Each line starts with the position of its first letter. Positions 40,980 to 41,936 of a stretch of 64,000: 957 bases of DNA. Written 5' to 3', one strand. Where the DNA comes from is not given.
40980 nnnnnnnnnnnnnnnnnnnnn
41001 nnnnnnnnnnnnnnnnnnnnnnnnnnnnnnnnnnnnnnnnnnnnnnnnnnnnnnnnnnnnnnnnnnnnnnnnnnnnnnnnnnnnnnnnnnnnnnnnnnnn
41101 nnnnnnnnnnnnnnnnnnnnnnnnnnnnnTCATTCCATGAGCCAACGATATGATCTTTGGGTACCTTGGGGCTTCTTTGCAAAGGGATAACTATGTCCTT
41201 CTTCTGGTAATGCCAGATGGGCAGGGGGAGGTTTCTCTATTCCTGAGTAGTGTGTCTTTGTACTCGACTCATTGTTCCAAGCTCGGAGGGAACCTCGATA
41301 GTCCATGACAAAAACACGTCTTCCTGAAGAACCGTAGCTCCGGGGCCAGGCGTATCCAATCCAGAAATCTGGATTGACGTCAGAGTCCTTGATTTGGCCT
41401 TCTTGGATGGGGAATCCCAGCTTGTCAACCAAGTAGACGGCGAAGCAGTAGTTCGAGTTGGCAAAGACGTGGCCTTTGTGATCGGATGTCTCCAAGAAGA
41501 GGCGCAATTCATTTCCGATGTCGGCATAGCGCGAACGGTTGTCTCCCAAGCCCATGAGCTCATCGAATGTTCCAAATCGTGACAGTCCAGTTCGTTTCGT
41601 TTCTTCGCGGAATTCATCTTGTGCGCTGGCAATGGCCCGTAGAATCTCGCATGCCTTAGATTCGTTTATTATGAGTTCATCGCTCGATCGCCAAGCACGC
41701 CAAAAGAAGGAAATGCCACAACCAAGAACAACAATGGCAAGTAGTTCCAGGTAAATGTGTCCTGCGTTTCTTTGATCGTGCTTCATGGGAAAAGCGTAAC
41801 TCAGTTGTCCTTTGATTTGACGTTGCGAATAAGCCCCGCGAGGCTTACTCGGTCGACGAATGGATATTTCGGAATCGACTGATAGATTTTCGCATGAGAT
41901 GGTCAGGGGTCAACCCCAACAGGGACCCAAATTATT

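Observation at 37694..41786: Translationally coupled trio: pilin-like protein plus two paralogous membrane-anchored dynamin-like GTPases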

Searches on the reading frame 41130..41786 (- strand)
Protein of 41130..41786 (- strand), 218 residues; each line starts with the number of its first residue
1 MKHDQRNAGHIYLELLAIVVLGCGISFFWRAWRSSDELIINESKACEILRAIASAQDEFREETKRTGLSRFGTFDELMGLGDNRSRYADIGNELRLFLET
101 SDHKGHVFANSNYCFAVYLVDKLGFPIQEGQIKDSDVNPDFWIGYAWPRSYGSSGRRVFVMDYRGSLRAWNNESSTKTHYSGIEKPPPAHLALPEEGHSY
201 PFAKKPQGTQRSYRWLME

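Call 6: search_protein_families(library=pfam, proteins=[window:41130-41786:-], max_evalue=1)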
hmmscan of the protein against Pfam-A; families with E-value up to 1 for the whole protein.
window:41130-41786:- (218 aa): 1 family
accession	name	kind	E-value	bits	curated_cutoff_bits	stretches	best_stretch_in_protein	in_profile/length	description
PF11453.13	DUF2950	-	0.044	13.3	20.2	1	41-167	112-246/274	Protein of unknown function (DUF2950)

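Call 7: search_protein_families(library=ncbifam, proteins=[window:41130-41786:-], max_evalue=1)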
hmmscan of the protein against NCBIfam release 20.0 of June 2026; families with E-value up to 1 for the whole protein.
window:41130-41786:- (218 aa): 0 families

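Call 8: search_protein_families(library=padloc, proteins=[window:41130-41786:-], max_evalue=1)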
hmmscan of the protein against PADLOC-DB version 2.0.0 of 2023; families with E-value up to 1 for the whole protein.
window:41130-41786:- (218 aa): 0 families

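Call 10: find_homologous_proteins(query=window:41130-41786:-, max_evalue=0.001)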
Query window:41130-41786:- (218 aa): 1 proteins with E <= 0.001 among 113 candidates.
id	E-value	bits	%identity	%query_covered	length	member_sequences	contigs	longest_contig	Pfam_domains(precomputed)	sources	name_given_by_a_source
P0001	1.8e-148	510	100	100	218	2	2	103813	-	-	-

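Call 23: search_solved_structures(query=A1, max_evalue=10, show_alignments=2)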
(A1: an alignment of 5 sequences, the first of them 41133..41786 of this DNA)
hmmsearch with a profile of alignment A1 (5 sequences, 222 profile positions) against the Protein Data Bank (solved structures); distinct sequences matched with E-value up to 10: 2.
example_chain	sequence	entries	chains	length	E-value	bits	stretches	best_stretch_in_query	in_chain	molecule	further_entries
6wy9_A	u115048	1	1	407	0.37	13.5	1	131-157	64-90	Acyl-CoA dehydrogenase domain protein Tcur3483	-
6wy8_B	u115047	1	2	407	0.37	13.5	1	131-157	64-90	Acyl-CoA dehydrogenase domain protein Tcur3483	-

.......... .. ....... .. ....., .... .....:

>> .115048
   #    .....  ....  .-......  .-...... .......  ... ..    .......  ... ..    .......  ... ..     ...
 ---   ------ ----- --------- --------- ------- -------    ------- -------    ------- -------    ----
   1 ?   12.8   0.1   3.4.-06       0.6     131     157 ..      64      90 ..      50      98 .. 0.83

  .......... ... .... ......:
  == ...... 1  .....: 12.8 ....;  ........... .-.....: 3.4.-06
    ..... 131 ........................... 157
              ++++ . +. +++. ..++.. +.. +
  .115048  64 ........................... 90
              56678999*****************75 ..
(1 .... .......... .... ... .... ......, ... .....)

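Call 24: find_homologous_proteins(query=A1, max_evalue=0.01)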
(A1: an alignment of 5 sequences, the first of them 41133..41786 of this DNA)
Query A1 (5 sequences) (218 aa, profile of the alignment): 2 proteins with E <= 0.01 among 8000 candidates.
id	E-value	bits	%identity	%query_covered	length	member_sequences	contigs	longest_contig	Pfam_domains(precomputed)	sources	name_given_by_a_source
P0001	1.6e-104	366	100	100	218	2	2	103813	-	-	-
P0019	9.9e-96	338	30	99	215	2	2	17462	-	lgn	-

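Call 41: search_protein_representatives(alignment_id=A4)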
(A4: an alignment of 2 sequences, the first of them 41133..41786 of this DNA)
Query: 2 sequences, 231 profile positions. Proteins with E-value up to 0.001 (for the whole library): 847; up to 1e-10: 121; up to 1e-30: 9. The best 150 are listed.
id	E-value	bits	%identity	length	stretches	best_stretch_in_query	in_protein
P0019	5.1e-112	389.2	-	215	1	1-231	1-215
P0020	2.3e-63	230.0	-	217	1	7-224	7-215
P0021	1.5e-46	174.9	-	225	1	4-228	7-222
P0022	3.2e-38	147.7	-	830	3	20-202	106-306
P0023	1.8e-32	128.9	-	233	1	1-226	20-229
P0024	1.9e-32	128.8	-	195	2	117-227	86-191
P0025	2.3e-32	128.5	-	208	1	13-228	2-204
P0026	1.2e-31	126.1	-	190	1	20-212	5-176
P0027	6.6e-31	123.8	-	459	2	38-196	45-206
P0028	1.2e-30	123.0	-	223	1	12-224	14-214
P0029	6.5e-29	117.2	-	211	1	4-224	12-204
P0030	3.4e-28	114.9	-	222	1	12-225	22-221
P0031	3.6e-27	111.5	-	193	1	13-227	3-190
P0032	6.6e-27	110.7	-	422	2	36-198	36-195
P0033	1.1e-26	110.0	-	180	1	40-224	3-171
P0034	7.6e-26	107.2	-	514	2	35-209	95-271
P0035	2.4e-25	105.5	-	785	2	37-201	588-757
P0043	2.4e-20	89.2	-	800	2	39-205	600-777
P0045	2.0e-19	86.2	-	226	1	13-200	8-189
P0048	3.4e-18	82.2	-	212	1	12-223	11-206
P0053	5.1e-17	78.3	-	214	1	2-201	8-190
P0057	1.0e-15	74.1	-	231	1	5-216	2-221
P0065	7.6e-15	71.2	-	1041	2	34-199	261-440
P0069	2.4e-14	69.6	-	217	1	19-211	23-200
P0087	6.6e-13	64.9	-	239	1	5-219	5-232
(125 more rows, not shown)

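Call 42: search_protein_families(library=pfam, proteins=[P0022, P0027, P0035, P0043, P0023, P0028, P0057, P0087, P0065, P0034], max_evalue=0.01)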
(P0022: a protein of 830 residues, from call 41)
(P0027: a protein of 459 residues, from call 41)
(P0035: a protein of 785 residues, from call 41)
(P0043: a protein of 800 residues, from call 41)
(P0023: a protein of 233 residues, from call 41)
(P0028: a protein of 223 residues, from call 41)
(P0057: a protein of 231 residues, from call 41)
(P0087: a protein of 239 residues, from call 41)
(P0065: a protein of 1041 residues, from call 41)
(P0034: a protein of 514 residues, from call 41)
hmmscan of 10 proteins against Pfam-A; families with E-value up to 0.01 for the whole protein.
P0022 (830 aa): 1 family
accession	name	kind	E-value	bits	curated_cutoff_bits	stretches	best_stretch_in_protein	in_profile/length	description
PF11453.13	DUF2950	-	1.3e-16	61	20.2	2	372-519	108-248/274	Protein of unknown function (DUF2950)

P0027 (459 aa): 1 family
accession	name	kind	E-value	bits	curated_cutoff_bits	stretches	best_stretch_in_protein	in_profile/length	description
PF11453.13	DUF2950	-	1.6e-05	24.6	20.2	0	385-409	223-247/274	Protein of unknown function (DUF2950)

P0035 (785 aa): 4 families
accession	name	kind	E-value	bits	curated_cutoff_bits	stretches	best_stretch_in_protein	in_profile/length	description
PF08281.18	Sigma70_r4_2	-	3.7e-06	26.9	25.7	1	105-156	3-54/54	Sigma-70, region 4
PF04545.22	Sigma70_r4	-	4.1e-06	26.7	24.1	1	117-157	9-49/50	Sigma-70, region 4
PF04542.20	Sigma70_r2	-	0.00011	22.4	24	1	17-76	8-70/71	Sigma-70 region 2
PF11453.13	DUF2950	-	0.0011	18.7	20.2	1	582-734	102-246/274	Protein of unknown function (DUF2950)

P0043 (800 aa): 4 families
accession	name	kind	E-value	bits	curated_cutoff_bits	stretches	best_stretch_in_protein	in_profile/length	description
PF08281.18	Sigma70_r4_2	-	3.2e-08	33.5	25.7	1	104-154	2-52/54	Sigma-70, region 4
PF04545.22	Sigma70_r4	-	0.00062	19.7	24.1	1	111-157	3-49/50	Sigma-70, region 4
PF04542.20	Sigma70_r2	-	0.0018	18.5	24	1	17-77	7-71/71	Sigma-70 region 2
PF11453.13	DUF2950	-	0.0083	15.7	20.2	0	724-751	221-248/274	Protein of unknown function (DUF2950)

P0023 (233 aa): 0 families

P0028 (223 aa): 0 families

P0057 (231 aa): 2 families
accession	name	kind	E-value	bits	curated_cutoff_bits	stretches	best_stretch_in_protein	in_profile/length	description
PF07963.17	N_methyl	-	5e-08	32.6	21.2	1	1-27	1-27/27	Prokaryotic N-terminal methylation motif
PF11453.13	DUF2950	-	0.0082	15.8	20.2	0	153-193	219-259/274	Protein of unknown function (DUF2950)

P0087 (239 aa): 1 family
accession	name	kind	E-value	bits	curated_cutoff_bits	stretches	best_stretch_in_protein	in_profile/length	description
PF11453.13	DUF2950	-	0.00011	21.9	20.2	1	33-187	104-246/274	Protein of unknown function (DUF2950)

P0065 (1041 aa): 2 families
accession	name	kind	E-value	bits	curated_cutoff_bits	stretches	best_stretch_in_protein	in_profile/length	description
PF11832.13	DUF3352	-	3e-08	33.2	26.8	1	529-737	23-235/536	Protein of unknown function (DUF3352)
PF11453.13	DUF2950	-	3.6e-05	23.5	20.2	0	399-422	224-247/274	Protein of unknown function (DUF2950)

P0034 (514 aa): 1 family
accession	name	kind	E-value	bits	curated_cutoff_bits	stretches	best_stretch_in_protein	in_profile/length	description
PF11453.13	DUF2950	-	5.3e-06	26.2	20.2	0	436-459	225-248/274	Protein of unknown function (DUF2950)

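Call 51: find_related_loci(query=A7, collection=metagenome_contigs, flank=5000)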
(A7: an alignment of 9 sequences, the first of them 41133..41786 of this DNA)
Query A7 (218 aa) in metagenome_contigs; peptide patterns used: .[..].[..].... (x = any residue, [..] = any of these).
25 stretches matched a pattern; 2 encode a relative of the query (tblastn E <= 1e-3); 2 distinct loci.
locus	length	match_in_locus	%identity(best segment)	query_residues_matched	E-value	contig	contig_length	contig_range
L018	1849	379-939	34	16-215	2e-30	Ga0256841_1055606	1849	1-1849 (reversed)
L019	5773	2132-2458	44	107-218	2e-27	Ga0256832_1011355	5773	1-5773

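Call 54: find_encoding_contigs(protein=P0023, flank=6000, max_places=2)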
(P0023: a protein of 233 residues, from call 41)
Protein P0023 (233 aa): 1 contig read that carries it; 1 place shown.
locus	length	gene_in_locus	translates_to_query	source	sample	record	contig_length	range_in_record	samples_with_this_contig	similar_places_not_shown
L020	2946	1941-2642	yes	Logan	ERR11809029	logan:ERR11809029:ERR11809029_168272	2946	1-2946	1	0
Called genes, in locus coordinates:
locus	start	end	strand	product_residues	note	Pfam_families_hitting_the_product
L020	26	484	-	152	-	-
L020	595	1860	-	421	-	PF01743:PolyA_pol, PF12627:PolyA_pol_RNAbd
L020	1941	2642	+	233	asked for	-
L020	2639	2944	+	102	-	?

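Call 55: find_encoding_contigs(protein=P0028, flank=6000, max_places=2)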
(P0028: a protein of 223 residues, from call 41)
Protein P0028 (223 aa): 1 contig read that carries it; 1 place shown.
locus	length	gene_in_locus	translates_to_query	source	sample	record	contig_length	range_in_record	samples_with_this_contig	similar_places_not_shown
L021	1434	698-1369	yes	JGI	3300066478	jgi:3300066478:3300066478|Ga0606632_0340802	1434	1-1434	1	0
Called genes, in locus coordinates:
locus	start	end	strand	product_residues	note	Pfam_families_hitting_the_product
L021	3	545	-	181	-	?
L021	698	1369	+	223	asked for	-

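Call 56: predict_structure(alignment_id=A5)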
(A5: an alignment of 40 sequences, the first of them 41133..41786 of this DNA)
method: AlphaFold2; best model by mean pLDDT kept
length: 218 residues; sequences in the alignment: 40
mean_pLDDT: 93.1   pTM: 0.87
mean pLDDT of the five models: 93.1, 92.9, 92.6, 91.8, 90.8
residues with pLDDT >= 90: 184; 70-90: 26; 50-70: 8; < 50: 0
segments of 3 or more residues with pLDDT < 50: none
pLDDT, mean of each block of 10 residues (from residue 1): 74 96 98 97 98 97 94 94 84 93 94 97 89 86 98 97 98 83 97 96 94 95
secondary structure, 60 per line:
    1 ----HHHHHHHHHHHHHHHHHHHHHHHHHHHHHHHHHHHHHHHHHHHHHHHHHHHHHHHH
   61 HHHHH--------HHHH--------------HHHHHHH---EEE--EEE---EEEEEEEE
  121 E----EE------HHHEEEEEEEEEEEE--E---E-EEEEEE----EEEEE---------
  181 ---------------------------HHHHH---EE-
elements in order: H5-65 H74-77 H92-98 E102-104 E107-109 E113-121 E137-148 E157-162 E167-171 H208-212

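Call 58: find_encoding_contigs(protein=P0030, flank=6000, max_places=2)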
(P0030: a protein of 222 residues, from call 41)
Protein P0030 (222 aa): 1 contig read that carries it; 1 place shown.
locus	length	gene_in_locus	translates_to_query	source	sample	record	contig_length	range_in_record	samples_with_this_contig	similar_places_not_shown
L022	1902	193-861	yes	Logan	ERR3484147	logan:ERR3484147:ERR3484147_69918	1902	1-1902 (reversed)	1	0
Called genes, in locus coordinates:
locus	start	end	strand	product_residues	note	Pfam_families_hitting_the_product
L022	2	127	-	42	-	?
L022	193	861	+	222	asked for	-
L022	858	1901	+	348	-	?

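Call 59: find_encoding_contigs(protein=P0045, flank=6000, max_places=2)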
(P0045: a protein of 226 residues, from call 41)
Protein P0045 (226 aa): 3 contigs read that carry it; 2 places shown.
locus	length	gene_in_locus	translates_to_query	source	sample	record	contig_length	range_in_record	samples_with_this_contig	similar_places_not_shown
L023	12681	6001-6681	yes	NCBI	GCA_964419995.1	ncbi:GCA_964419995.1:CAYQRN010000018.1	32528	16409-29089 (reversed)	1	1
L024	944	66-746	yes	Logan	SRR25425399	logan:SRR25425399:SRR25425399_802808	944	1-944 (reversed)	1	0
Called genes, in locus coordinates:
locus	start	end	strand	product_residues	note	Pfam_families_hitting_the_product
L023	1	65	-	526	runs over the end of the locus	PF03704:BTAD (faint), PF13429:TPR_15 (faint), PF14561:TPR_20 (faint), PF00515:TPR_1 (faint), PF14559:TPR_19 (weak), PF13424:TPR_12 (weak), PF13432:TPR_16 (weak), PF14559:TPR_19 (weak), +10 more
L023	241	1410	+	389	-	PF02670:DXP_reductoisom, PF08436:DXP_redisom_C, PF13288:DXPR_C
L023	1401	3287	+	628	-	PF02163:Peptidase_M50, PF13180:PDZ_2 (faint), PF00595:PDZ (faint), PF17820:PDZ_6 (weak)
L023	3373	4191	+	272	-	PF01040:UbiA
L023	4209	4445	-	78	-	-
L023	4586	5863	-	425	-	PF01743:PolyA_pol, PF12627:PolyA_pol_RNAbd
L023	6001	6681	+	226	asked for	-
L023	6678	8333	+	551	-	-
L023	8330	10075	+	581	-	PF00350:Dynamin_N (faint)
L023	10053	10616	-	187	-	-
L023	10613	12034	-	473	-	PF13646:HEAT_2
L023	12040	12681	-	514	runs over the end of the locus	PF02321:OEP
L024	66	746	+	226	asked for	-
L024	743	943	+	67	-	?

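Call 60: find_encoding_contigs(protein=P0053, flank=6000, max_places=2)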
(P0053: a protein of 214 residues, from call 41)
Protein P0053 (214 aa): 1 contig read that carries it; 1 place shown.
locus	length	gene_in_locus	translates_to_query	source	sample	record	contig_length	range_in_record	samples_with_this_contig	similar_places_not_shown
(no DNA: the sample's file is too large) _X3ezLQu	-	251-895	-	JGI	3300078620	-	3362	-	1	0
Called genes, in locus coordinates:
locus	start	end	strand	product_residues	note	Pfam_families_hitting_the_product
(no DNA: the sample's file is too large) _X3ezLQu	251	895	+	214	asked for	-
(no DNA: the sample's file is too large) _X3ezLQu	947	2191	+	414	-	PF01743:PolyA_pol, PF12627:PolyA_pol_RNAbd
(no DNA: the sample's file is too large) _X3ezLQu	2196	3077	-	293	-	PF01040:UbiA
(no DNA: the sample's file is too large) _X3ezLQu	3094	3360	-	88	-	?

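Call 61: fold_search(model_id=the predicted structure, library=pdb)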
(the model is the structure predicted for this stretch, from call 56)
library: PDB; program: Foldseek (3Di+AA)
matches with E <= 10: 306; with E <= 0.001: 0
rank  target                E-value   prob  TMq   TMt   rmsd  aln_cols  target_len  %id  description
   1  2opd_A                1.2e-01  0.23  0.19  0.31  10.5       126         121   14  Structure of the Neisseria meningitidis minor Type IV pilin, PilX (released 2007-10-23)
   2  5hz7_A                1.7e-01  0.20  0.17  0.09   8.5       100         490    9  High-resolution crystal structure of the minor DNA-binding pilin ComP from Neisseria meningitidis in fusion with MBP (released 2016-05-18)
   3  2nba_MODEL_1_A        4.4e-01  0.12  0.19  0.32  12.8       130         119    9  Solution NMR structure of the minor DNA-uptake pilin ComP from Neisseri subflava (released 2016-05-18)
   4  2ope_D                5.0e-01  0.13  0.18  0.31  10.0       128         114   12  Crystal structure of the Neisseria meningitidis minor Type IV pilin, PilX, in space group P43 (released 2007-10-23)
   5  7ns5_B                5.6e-01  0.11  0.24  0.18   8.7       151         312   18  Structure of yeast Fbp1 (Fructose-1,6-bisphosphatase 1) (released 2021-05-05)
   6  4j3u_A                6.7e-01  0.03  0.10  0.03  16.2       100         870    7  Crystal structure of barley limit dextrinase in complex with maltosyl-S-betacyclodextrin (released 2014-02-12)
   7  8eup_5                7.2e-01  0.03  0.09  0.06  13.7       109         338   10  Ytm1 associated 60S nascent ribosome State 1A (released 2022-11-30)
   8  4koq                  7.6e-01  0.06  0.15  0.19  12.3       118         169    9  Crystal Structure of WHY3 from Arabidopsis thaliana (released 2013-11-13)
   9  2jjk_A                8.1e-01  0.10  0.26  0.20   8.8       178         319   10  FRUCTOSE-1,6-BISPHOSPHATASE(D-FRUCTOSE-1,6-BISPHOSPHATE -1- PHOSPHOHYDROLASE) (E.C.3.1.3.11) COMPLEXED WITH A DUAL BIN (released 2008-07-22)
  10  1hpl_A                8.1e-01  0.06  0.12  0.07   9.2        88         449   10  HORSE PANCREATIC LIPASE. THE CRYSTAL STRUCTURE AT 2.3 ANGSTROMS RESOLUTION (released 1994-05-31)
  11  9n6z_LH               8.6e-01  0.05  0.17  0.06  10.9       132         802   13  SSU processome maturation and disassembly, State D (released 2025-11-05)
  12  7ns5_A                1.1e+00  0.09  0.25  0.18   8.2       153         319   14  Structure of yeast Fbp1 (Fructose-1,6-bisphosphatase 1) (released 2021-05-05)
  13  5j3y_A                1.1e+00  0.02  0.09  0.14  15.3       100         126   12  Crystal structure of S. pombe Dcp2:Dcp1 mRNA decapping complex (released 2016-05-18)
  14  7c9q_D                1.2e+00  0.08  0.27  0.20   8.7       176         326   12  Crystal structure of Human liver fructose-1,6-bisphoaphatase complex with Mg2+ and AMP (released 2021-06-09)
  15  7bou_A                1.2e+00  0.06  0.14  0.07   9.4        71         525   10  GP8 of Mature Bacteriophage T7 (released 2021-03-17)
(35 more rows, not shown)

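Call 74: find_encoding_contigs(protein=P0048, flank=7000, max_places=2)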
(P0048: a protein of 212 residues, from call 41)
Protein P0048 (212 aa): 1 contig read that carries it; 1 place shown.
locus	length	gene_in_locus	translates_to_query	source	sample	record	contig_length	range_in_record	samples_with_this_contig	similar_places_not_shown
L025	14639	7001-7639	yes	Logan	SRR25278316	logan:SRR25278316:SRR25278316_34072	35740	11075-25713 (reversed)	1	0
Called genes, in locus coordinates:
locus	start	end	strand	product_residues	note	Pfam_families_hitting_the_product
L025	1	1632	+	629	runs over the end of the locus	PF02163:Peptidase_M50, PF00595:PDZ (faint), PF14685:PDZ_Tricorn (faint), PF17820:PDZ_6, PF21558:Pept_S41_N_bact (faint), PF17820:PDZ_6, PF13180:PDZ_2, PF17820:PDZ_6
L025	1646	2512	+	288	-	PF01040:UbiA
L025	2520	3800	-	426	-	PF01743:PolyA_pol, PF12627:PolyA_pol_RNAbd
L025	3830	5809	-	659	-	PF11992:TgpA_N, PF01841:Transglut_core, PF13559:DUF4129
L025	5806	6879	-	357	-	PF01882:DUF58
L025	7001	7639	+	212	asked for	-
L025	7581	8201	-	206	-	-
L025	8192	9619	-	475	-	PF13646:HEAT_2 (faint), PF02985:HEAT (faint)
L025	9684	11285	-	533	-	PF02321:OEP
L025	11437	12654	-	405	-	PF03130:HEAT_PBS (faint), PF13646:HEAT_2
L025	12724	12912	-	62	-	-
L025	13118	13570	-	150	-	-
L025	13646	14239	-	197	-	PF04542:Sigma70_r2, PF08281:Sigma70_r4_2, PF04545:Sigma70_r4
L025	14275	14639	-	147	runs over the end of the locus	PF02367:TsaE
